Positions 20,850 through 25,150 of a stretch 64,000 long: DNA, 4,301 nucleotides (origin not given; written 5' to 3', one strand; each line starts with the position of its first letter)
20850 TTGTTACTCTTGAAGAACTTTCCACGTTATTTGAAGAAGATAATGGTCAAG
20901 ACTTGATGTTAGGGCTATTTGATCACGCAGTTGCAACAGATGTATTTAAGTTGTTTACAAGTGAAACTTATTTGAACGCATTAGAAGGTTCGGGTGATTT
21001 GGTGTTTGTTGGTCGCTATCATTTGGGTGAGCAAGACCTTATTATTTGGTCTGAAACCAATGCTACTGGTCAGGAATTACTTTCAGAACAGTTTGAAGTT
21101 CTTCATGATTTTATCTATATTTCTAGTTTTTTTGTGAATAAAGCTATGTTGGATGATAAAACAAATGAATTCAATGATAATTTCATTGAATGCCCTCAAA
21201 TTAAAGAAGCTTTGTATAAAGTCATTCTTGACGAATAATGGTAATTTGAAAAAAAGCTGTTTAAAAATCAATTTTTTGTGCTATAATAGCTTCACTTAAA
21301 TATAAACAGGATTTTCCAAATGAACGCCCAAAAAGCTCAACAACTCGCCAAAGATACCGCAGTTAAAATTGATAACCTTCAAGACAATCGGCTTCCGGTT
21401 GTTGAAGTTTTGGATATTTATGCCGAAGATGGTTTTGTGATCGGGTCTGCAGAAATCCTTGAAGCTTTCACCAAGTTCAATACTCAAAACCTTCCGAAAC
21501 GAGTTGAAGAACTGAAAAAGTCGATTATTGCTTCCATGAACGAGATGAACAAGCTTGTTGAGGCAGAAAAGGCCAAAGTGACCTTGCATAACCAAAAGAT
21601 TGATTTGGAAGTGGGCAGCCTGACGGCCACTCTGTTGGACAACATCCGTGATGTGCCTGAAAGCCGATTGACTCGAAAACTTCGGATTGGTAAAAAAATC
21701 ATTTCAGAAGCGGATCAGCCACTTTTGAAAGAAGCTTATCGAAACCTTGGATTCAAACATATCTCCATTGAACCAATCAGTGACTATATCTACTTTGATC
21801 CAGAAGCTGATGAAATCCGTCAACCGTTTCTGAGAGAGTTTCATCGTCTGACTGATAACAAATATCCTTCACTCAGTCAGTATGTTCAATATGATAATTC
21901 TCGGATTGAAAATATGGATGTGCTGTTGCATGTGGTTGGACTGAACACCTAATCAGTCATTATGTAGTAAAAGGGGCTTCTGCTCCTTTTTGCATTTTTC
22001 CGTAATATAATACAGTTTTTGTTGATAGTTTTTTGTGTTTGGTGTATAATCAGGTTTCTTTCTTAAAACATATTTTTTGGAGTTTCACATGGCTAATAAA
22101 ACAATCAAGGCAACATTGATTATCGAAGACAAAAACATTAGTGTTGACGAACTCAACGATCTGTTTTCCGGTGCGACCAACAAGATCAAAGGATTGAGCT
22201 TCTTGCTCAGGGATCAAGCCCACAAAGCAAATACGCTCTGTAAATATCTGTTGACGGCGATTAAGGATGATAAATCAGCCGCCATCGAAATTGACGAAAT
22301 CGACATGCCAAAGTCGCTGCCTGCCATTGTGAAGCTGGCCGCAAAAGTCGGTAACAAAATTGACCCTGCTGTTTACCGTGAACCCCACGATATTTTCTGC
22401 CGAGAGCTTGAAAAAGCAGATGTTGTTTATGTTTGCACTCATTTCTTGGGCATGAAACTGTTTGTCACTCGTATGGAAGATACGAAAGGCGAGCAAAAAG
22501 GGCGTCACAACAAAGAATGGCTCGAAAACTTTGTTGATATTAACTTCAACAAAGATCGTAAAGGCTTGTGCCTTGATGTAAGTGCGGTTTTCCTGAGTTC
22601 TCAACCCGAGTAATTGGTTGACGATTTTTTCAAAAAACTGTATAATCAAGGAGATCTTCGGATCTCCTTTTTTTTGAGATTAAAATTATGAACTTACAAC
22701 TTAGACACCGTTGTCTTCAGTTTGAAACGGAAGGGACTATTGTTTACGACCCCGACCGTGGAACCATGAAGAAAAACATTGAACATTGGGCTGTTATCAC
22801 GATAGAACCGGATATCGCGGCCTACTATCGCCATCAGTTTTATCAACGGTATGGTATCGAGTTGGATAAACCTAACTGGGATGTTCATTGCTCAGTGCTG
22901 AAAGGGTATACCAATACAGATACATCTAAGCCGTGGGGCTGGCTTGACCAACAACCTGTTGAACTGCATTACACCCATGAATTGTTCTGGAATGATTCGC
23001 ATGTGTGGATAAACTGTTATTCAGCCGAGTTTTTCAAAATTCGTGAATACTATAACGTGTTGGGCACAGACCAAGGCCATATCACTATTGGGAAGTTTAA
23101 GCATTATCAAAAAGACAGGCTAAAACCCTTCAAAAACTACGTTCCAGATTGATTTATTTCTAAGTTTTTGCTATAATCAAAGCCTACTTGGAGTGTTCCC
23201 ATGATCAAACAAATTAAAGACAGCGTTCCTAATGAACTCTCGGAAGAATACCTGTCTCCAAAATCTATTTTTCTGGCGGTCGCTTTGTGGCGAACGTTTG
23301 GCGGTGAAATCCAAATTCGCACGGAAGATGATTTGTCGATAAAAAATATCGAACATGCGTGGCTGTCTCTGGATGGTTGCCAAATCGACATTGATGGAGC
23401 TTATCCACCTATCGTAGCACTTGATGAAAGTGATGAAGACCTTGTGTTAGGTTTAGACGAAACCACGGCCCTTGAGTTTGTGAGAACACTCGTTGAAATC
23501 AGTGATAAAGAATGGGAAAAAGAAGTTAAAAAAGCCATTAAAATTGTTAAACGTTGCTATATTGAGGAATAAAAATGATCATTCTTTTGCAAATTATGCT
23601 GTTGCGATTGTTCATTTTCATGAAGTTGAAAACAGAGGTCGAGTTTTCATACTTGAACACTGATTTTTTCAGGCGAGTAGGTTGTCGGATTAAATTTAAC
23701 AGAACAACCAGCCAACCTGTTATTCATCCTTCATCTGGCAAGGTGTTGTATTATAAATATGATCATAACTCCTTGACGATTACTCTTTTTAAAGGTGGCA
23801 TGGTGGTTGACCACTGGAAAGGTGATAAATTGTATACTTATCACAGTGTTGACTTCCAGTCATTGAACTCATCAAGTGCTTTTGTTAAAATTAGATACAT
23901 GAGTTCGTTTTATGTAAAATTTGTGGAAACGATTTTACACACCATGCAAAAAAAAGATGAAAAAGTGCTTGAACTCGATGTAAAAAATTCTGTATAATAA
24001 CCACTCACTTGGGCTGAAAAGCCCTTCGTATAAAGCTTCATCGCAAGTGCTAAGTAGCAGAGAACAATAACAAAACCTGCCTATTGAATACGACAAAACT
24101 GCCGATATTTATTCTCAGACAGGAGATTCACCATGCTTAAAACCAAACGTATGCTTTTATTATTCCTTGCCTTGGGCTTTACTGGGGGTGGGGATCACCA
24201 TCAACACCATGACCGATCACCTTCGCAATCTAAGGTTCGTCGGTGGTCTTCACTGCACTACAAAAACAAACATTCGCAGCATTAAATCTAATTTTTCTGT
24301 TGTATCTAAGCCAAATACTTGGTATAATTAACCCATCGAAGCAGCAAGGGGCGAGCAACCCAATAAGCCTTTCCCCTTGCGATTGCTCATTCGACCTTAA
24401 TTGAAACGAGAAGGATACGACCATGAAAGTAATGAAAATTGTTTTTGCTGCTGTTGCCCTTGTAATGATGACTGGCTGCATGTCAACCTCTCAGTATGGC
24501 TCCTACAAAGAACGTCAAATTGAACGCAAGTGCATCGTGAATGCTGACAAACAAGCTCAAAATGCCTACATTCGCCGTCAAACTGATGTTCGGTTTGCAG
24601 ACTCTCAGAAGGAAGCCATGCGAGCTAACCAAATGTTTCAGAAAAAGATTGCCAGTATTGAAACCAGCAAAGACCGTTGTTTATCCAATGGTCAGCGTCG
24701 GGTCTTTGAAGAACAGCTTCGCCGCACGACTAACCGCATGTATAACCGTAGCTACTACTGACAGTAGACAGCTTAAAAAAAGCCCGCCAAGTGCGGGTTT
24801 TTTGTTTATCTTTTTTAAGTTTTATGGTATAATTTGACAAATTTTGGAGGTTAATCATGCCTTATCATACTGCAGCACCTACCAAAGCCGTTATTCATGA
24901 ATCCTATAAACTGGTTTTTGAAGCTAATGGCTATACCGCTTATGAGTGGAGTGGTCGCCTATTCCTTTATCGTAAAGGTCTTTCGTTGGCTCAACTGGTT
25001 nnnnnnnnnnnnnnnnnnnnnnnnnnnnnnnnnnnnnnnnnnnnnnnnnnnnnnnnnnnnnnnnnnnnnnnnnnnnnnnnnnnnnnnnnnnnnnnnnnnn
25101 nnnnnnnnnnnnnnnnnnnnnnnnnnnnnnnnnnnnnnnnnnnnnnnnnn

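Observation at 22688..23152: Candidate 2H-phosphoesterase (Acb1-like anti-CBASS or RNA end-healing enzyme)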

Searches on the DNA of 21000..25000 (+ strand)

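Call 6: search_dna_similar(query=window:21000-25000:+, collection=phages, mode=near, max_rows=15)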
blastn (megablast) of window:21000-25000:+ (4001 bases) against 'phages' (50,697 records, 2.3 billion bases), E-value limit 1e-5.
No match.
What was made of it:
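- Tried and rejected: Megablast of the region against the phage collection found no match, so this is a novel phage (call 6).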
